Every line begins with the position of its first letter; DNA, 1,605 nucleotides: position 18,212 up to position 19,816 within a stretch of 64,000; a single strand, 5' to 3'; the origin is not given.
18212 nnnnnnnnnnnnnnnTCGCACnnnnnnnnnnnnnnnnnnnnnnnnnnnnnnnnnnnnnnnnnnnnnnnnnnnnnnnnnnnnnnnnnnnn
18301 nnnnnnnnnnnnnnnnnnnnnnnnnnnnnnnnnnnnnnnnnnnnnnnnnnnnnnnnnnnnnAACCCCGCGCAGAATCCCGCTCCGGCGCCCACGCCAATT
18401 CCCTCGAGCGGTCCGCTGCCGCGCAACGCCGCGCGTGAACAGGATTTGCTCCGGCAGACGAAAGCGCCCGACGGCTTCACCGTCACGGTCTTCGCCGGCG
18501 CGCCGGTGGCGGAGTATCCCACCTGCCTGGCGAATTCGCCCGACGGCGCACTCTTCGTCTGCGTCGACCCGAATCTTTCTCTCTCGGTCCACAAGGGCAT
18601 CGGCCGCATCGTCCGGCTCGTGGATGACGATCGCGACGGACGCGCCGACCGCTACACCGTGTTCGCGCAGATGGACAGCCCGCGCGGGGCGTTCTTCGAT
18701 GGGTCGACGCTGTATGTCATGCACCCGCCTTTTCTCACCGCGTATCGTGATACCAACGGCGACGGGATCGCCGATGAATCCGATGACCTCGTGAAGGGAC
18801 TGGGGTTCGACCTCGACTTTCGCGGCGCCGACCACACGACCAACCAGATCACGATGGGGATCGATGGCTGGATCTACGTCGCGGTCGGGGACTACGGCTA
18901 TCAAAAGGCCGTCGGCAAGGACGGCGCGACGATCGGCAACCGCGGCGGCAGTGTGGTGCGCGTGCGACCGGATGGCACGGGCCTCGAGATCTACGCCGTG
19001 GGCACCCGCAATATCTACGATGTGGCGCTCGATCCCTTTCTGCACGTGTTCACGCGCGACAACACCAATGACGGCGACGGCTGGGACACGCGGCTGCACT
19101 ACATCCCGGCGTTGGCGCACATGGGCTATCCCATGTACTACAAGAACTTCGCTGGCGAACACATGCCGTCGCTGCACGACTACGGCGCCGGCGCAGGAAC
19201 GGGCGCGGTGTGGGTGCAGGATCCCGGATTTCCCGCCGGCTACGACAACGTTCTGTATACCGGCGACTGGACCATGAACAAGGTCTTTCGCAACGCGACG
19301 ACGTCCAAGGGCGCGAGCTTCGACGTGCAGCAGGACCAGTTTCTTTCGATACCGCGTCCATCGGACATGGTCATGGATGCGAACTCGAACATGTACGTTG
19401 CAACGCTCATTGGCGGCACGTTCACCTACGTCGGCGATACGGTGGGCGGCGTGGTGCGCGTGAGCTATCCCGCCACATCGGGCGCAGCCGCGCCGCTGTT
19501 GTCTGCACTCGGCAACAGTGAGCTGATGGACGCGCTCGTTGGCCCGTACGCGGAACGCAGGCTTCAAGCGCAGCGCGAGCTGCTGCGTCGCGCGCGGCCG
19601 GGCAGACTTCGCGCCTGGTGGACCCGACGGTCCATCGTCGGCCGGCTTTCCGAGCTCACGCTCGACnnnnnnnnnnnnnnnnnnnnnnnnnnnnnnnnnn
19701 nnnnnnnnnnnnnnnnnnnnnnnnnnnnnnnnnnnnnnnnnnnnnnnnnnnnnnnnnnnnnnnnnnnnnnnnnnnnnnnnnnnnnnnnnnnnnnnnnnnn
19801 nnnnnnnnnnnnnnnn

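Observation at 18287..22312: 1341-aa dehydrogenase-HEAT-DUF1080-cytochrome c protein embedded among glycosidases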

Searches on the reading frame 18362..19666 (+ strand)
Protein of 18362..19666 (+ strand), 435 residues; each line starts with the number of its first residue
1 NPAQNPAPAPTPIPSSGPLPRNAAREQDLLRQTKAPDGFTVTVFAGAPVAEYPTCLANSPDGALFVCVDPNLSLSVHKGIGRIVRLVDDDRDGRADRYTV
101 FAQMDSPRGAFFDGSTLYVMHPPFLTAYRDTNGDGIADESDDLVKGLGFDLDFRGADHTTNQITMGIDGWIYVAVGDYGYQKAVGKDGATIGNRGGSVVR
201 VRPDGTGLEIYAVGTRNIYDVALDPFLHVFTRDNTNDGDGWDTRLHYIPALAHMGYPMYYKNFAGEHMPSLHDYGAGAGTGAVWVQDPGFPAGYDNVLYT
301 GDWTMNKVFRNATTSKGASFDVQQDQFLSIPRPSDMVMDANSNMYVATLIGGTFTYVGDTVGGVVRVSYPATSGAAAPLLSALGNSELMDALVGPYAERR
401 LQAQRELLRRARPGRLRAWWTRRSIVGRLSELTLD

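Call 40: search_solved_structures(query=A2, max_evalue=10, show_alignments=5)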
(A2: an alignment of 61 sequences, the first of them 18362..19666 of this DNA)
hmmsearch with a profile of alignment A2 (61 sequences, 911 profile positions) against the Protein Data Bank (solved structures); distinct sequences matched with E-value up to 10: 36.
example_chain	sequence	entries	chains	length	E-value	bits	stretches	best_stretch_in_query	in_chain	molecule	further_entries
9sah_A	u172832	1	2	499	5.1e-29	104.4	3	406-599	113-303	E4-NB2 synthetic fusion protein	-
4zv6_A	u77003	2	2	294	7.1e-20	74.2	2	444-615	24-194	AlphaRep-7 | alpha-Rep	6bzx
4xl5_C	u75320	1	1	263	1e-18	70.3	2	445-597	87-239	bGFP-A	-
6fsq_A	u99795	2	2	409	3.5e-17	65.3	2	455-592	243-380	alphaRep A3_bGFPD | A3_bGFPD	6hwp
6ft5_A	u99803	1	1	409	8.1e-17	64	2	445-597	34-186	alphaRep A3_A3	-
6gwc_C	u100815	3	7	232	8.6e-14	54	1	446-617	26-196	iE5 ALPHAREP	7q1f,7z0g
8aw4_A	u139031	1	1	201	3.9e-11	45.2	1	406-580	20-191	ALPHAREP bB-E3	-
7p0h_A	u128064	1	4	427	2.2e-10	42.8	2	499-616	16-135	Helicobacter pylori ComF fused to an artificial alphaREP crystallization helper (named B2)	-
6gx7_E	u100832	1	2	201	1.5e-09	40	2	496-617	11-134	iiiA5 ALPHAREP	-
9rhz_A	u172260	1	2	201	2.3e-09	39.4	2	496-596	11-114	ALPHAREP bE5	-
6veh_A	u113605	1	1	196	1.3e-08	36.9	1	449-599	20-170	HEAT repeat domain-containing protein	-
5dcq_A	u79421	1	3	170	3.7e-08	35.4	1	497-615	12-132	artificial repeat proteins (alphaREP3)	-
3ltj_A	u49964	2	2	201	3.9e-08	35.3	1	496-604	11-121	AlphaRep-4 | bA3-2: binder of A3 protein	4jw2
3ltm_A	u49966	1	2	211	6.2e-08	34.6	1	445-599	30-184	Alpha-Rep4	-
8aw4_B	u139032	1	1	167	1.2e-07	33.7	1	499-614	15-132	ALPHAREP bGFPD-YY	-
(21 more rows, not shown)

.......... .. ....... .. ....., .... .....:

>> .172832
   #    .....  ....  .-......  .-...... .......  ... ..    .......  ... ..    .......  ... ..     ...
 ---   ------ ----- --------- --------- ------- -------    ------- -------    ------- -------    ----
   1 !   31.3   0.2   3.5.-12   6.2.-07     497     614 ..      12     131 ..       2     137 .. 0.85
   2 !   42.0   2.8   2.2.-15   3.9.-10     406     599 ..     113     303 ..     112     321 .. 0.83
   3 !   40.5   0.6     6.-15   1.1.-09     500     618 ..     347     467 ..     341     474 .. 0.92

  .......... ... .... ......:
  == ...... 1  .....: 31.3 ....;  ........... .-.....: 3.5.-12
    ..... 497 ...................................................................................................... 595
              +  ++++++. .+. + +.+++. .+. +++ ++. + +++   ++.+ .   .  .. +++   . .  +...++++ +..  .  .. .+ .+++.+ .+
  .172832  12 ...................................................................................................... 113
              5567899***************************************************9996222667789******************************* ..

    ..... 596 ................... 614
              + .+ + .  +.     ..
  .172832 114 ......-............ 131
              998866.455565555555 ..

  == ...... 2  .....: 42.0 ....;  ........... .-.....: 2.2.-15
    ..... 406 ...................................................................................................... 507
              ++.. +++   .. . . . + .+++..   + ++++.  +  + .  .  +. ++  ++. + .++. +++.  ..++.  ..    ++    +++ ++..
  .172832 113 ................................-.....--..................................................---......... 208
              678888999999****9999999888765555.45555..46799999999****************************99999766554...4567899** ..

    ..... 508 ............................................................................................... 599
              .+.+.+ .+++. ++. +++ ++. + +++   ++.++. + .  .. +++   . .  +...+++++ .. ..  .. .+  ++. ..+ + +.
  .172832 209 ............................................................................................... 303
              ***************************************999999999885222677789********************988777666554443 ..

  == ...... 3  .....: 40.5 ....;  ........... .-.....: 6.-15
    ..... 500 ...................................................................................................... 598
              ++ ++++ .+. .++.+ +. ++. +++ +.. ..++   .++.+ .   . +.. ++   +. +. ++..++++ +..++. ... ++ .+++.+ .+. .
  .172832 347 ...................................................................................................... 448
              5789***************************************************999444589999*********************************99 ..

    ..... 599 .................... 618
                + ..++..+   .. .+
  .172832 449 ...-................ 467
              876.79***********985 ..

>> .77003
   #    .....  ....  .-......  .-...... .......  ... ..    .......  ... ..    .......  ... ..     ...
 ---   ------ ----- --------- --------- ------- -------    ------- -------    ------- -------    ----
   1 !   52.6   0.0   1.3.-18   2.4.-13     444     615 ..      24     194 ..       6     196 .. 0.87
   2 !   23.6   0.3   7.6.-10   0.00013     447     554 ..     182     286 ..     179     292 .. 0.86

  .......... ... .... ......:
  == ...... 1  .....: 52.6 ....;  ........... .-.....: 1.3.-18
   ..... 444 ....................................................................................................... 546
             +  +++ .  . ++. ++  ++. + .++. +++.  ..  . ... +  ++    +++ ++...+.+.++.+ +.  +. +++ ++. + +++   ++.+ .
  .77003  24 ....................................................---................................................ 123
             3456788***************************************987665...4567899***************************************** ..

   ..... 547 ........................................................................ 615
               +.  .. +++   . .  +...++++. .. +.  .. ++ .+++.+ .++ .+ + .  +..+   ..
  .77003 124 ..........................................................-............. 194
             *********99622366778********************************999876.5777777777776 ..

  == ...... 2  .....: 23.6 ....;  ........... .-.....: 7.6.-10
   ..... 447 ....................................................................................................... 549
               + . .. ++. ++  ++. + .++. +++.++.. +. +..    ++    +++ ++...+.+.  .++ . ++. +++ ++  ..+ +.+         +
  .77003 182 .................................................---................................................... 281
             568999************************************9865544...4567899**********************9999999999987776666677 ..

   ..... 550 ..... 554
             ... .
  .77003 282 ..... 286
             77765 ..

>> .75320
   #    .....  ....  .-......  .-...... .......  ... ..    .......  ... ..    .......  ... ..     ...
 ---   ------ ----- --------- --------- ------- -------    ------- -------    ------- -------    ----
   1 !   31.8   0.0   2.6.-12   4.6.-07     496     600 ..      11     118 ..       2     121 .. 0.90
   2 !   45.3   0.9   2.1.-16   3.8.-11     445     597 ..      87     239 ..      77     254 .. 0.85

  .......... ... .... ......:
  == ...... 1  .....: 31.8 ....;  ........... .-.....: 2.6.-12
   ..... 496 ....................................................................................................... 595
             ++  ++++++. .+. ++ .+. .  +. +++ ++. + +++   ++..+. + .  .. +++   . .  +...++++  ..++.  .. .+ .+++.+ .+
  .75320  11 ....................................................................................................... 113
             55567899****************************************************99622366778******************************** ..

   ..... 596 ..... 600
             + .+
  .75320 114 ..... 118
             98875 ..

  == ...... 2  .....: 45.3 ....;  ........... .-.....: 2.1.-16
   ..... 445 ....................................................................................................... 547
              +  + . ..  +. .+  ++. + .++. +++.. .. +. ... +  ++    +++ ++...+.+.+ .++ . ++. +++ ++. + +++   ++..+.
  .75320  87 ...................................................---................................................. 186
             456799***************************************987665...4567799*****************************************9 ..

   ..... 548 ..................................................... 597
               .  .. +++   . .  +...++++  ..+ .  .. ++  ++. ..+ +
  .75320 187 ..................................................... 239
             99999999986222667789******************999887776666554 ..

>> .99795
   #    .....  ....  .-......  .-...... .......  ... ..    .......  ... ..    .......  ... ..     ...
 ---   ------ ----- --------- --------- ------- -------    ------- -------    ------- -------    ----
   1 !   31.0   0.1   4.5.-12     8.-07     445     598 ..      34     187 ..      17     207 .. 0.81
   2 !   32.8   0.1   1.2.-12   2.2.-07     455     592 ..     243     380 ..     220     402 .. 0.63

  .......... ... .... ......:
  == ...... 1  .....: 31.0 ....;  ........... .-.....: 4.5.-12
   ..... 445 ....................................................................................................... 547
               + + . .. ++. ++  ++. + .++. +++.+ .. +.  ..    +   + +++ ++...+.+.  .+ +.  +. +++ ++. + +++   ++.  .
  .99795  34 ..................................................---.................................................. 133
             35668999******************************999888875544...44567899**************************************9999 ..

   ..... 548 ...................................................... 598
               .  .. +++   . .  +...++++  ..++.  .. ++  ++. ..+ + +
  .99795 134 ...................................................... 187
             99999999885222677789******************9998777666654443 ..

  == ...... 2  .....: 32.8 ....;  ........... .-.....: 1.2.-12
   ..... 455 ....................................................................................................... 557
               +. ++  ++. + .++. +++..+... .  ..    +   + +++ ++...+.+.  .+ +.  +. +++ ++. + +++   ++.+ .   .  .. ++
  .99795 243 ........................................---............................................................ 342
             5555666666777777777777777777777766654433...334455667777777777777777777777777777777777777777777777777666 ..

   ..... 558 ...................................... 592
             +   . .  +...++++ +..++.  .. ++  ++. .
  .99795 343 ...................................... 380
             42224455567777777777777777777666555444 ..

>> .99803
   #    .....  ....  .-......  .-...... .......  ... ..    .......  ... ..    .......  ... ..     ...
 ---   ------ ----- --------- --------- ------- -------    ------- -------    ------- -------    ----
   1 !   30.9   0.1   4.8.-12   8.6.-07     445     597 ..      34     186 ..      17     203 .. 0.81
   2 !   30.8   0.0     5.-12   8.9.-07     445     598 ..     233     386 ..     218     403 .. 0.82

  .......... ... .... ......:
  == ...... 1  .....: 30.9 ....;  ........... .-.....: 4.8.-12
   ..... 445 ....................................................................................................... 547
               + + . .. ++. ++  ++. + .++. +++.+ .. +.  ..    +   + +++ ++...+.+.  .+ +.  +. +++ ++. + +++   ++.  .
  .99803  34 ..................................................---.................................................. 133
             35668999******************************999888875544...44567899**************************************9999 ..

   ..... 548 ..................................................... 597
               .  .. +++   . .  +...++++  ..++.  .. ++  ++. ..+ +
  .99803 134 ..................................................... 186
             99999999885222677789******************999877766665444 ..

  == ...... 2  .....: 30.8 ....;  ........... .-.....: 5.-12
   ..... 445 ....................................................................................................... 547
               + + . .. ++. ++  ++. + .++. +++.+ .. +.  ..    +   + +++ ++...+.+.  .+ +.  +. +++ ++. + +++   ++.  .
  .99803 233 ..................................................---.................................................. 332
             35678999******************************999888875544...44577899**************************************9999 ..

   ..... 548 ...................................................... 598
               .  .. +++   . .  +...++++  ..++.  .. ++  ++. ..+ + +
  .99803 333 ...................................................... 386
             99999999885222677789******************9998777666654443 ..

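Call 55: predict_structure(alignment_id=A2)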
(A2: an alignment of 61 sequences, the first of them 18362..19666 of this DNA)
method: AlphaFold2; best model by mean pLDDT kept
length: 435 residues; sequences in the alignment: 61
mean_pLDDT: 86.8   pTM: 0.90
mean pLDDT of the five models: 86.8, 85.7, 84.5, 83.8, 82.6
residues with pLDDT >= 90: 263; 70-90: 115; 50-70: 38; < 50: 19
segments of 3 or more residues with pLDDT < 50: 1-4, 237-239, 260-262, 352-359
pLDDT, mean of each block of 10 residues (from residue 1): 57 93 92 97 95 93 93 70 97 97 94 95 96 97 93 66 92 90 97 92 97 85 93 63 84 65 57 75 93 95 91 90 95 93 93 46 92 82 92 92 90 83 90 87
secondary structure, 60 per line:
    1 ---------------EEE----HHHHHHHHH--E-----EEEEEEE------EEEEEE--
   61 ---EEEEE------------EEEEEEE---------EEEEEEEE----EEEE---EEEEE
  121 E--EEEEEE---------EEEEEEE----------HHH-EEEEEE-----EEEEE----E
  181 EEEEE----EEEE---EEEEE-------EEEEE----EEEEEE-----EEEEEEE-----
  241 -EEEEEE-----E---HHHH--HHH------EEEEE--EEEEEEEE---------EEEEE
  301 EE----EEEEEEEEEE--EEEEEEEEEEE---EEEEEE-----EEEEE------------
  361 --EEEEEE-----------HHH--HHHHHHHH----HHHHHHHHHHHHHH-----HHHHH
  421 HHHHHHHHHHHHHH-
elements in order: E16-18 H23-31 E40-46 E53-58 E64-68 E81-87 E97-104 E109-112 E116-121 E124-129 E139-145 E160-165 E171-175 E180-185 E190-193 E197-201 E209-213 E218-223 E229-235 E242-247 H257-260 E272-276 E279-286 E296-302 E307-316 E319-329 E333-338 E344-348 E363-368 H385-392 H397-410 H416-434

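Call 58: fold_search(model_id=the predicted structure, library=pdb)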
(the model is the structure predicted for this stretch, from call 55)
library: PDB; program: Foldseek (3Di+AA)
matches with E <= 10: 1092; with E <= 0.001: 454
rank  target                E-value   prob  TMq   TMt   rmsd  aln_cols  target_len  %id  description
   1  2ism_B                7.6e-13  1.00  0.49  0.62   8.0       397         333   19  Crystal structure of the putative oxidoreductase (glucose dehydrogenase) (TTHA0570) from thermus theromophilus HB8 (released 2007-11-13)
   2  2ism_A                1.2e-12  1.00  0.48  0.63   8.0       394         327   18  Crystal structure of the putative oxidoreductase (glucose dehydrogenase) (TTHA0570) from thermus theromophilus HB8 (released 2007-11-13)
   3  1cq1_B                1.3e-12  1.00  0.52  0.51   8.5       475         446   14  Soluble Quinoprotein Glucose Dehydrogenase from Acinetobacter Calcoaceticus in Complex with PQQH2 and Glucose (released 2000-02-04)
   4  8re0_A                6.5e-12  1.00  0.54  0.52   9.2       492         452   14  Soluble glucose dehydrogenase from acinetobacter calcoaceticus - double mutant pH8 (released 2024-05-08)
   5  1qbi_B                7.3e-12  1.00  0.53  0.52   8.2       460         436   15  SOLUBLE QUINOPROTEIN GLUCOSE DEHYDROGENASE FROM ACINETOBACTER CALCOACETICUS (released 2000-02-25)
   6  5min_A                9.5e-12  1.00  0.54  0.52   6.9       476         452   14  Apo form of the soluble PQQ-dependent Glucose Dehydrogenase from Acinetobacter calcoaceticus (released 2017-12-20)
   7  1c9u_B                2.1e-11  1.00  0.55  0.53   6.8       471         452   14  CRYSTAL STRUCTURE OF THE SOLUBLE QUINOPROTEIN GLUCOSE DEHYDROGENASE IN COMPLEX WITH PQQ (released 2000-02-04)
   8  3das                  2.4e-11  1.00  0.51  0.65   5.8       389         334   15  Structure of the PQQ-bound form of Aldose Sugar Dehydrogenase (Adh) from Streptomyces coelicolor (released 2009-06-02)
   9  1c9u_A                2.6e-11  1.00  0.54  0.53   6.5       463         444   15  CRYSTAL STRUCTURE OF THE SOLUBLE QUINOPROTEIN GLUCOSE DEHYDROGENASE IN COMPLEX WITH PQQ (released 2000-02-04)
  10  1qbi_A                3.0e-11  1.00  0.52  0.52   9.9       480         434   14  SOLUBLE QUINOPROTEIN GLUCOSE DEHYDROGENASE FROM ACINETOBACTER CALCOACETICUS (released 2000-02-25)
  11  1cru_A                3.1e-11  1.00  0.55  0.53   6.5       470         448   14  SOLUBLE QUINOPROTEIN GLUCOSE DEHYDROGENASE FROM ACINETOBACTER CALCOACETICUS IN COMPLEX WITH PQQ AND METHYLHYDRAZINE (released 2000-03-01)
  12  3a9g_A                3.9e-11  1.00  0.58  0.73   4.9       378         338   17  Crystal Structure of PQQ-dependent sugar dehydrogenase apo-form (released 2010-09-08)
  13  5min_B                6.6e-11  1.00  0.54  0.52   6.9       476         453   14  Apo form of the soluble PQQ-dependent Glucose Dehydrogenase from Acinetobacter calcoaceticus (released 2017-12-20)
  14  6jt5                  1.8e-09  1.00  0.51  0.54   7.1       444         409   14  Crystal structure of PQQ doamin of Pyranose Dehydrogenase from Coprinopsis cinerea: apo-from (released 2019-11-06)
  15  6i1t_A                3.4e-09  1.00  0.50  0.53   6.8       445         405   12  Calcium structure of Trichoderma reesei Carbohydrate-Active Enzymes Family AA12 (released 2019-11-13)
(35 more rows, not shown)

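Call 104: find_related_loci(query=A2, collection=genome_contigs, flank=7000)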
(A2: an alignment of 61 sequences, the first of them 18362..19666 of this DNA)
Query A2 (435 aa) in genome_contigs; peptide patterns used: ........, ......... (x = any residue, [..] = any of these).
292 stretches matched a pattern; 276 encode a relative of the query (tblastn E <= 1e-3); the best 80 are kept; 80 distinct loci.
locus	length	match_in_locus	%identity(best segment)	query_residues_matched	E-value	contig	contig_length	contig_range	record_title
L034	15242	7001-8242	67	13-435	0e+0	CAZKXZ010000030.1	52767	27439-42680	MAG TPA_asm: uncultured Gemmatimonadales bacterium isolate SRP136066_co1_190 genome assembly, contig: NODE_396_length_52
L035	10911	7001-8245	65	12-435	0e+0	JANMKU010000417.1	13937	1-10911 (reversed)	MAG: Gemmatimonadaceae bacterium isolate OTE_64_concoct_86 OTE_64_k141_4663168, whole genome shotgun sequence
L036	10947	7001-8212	66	12-415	0e+0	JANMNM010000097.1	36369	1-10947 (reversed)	MAG: Gemmatimonadaceae bacterium isolate OTE_58_metabat_331 OTE_58_k141_5449652, whole genome shotgun sequence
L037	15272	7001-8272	64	3-435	3e-180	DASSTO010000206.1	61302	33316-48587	MAG TPA_asm: Longimicrobiaceae bacterium isolate SMAG_U543 k141_1400415, whole genome shotgun sequence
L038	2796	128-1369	64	13-435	0e+0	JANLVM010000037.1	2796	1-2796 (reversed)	MAG: Gemmatimonadaceae bacterium isolate OTE_21_metabat_139 OTE_21_k141_219758, whole genome shotgun sequence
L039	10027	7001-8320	62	14-434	2e-178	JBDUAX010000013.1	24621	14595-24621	MAG: Gemmatimonadaceae bacterium isolate cluster4_bin.200 NODE_3225_length_24621_cov_7.006065, whole genome shotgun sequ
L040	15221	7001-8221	66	9-414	2e-177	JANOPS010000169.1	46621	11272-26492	MAG: Gemmatimonadaceae bacterium isolate VAR_4_metabat_445 VAR_4_k141_1217252, whole genome shotgun sequence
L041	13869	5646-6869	64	2-410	2e-177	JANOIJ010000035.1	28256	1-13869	MAG: Gemmatimonadaceae bacterium isolate SOY_63_metabat_25 SOY_63_k141_1433154, whole genome shotgun sequence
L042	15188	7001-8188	68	15-410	1e-176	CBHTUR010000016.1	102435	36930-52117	MAG TPA_asm: uncultured Gemmatimonadaceae bacterium isolate ERR14722427_binner123_Refined_30 genome assembly, contig: ER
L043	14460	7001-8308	63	2-432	2e-176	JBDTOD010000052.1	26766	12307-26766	MAG: bacterium isolate cluster3_bin.166 NODE_5667_length_26766_cov_12.872113, whole genome shotgun sequence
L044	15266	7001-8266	63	2-425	4e-176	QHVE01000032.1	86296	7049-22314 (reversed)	MAG: Gemmatimonadetes bacterium isolate AG11 14_0903_02_30cm_scaffold_753_curated, whole genome shotgun sequence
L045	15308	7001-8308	62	2-432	1e-175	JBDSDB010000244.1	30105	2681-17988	MAG: Gemmatimonadaceae bacterium isolate cluster1_bin.171 k127_12766563, whole genome shotgun sequence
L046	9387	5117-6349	64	3-410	2e-175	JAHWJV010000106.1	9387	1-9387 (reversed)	MAG: Gemmatimonadetes bacterium isolate 0711_bin6 NODE_106_length_9387_cov_3.131641, whole genome shotgun sequence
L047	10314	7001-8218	65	17-418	3e-175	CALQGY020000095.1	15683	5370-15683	MAG: Candidatus Kuenenia stuttgartiensis isolate HRS-HS12-bin-7 genome assembly, contig: HRSG-H12-C4328, whole genome sh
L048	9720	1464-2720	63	2-417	2e-175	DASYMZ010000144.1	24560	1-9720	MAG TPA_asm: Gemmatimonadaceae bacterium isolate SMAG_U4388 k141_1174624, whole genome shotgun sequence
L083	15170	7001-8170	53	24-410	6e-133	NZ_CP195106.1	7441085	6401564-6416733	Tundrisphaera lichenicola strain P12 chromosome, complete genome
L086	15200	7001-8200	51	13-410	3e-131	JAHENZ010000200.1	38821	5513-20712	MAG: Salinivenus sp. isolate BinSanityLC-kmean-bin_85-bin_0 c_000002997419, whole genome shotgun sequence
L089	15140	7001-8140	53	31-410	6e-130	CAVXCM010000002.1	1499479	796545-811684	MAG: uncultured Verrucomicrobiae bacterium isolate MFD01275.bin.2.81 genome assembly, contig: contig_24428, whole genome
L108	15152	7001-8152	50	27-410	2e-121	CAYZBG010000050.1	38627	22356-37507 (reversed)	MAG TPA_asm: uncultured Opitutus sp. isolate binchicken_co311_38 genome assembly, contig: NODE_1767_length_38627_cov_10.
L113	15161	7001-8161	50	30-411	6e-120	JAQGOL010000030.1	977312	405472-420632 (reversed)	MAG: Chthoniobacteraceae bacterium isolate RYN_612 scaffold_437645, whole genome shotgun sequence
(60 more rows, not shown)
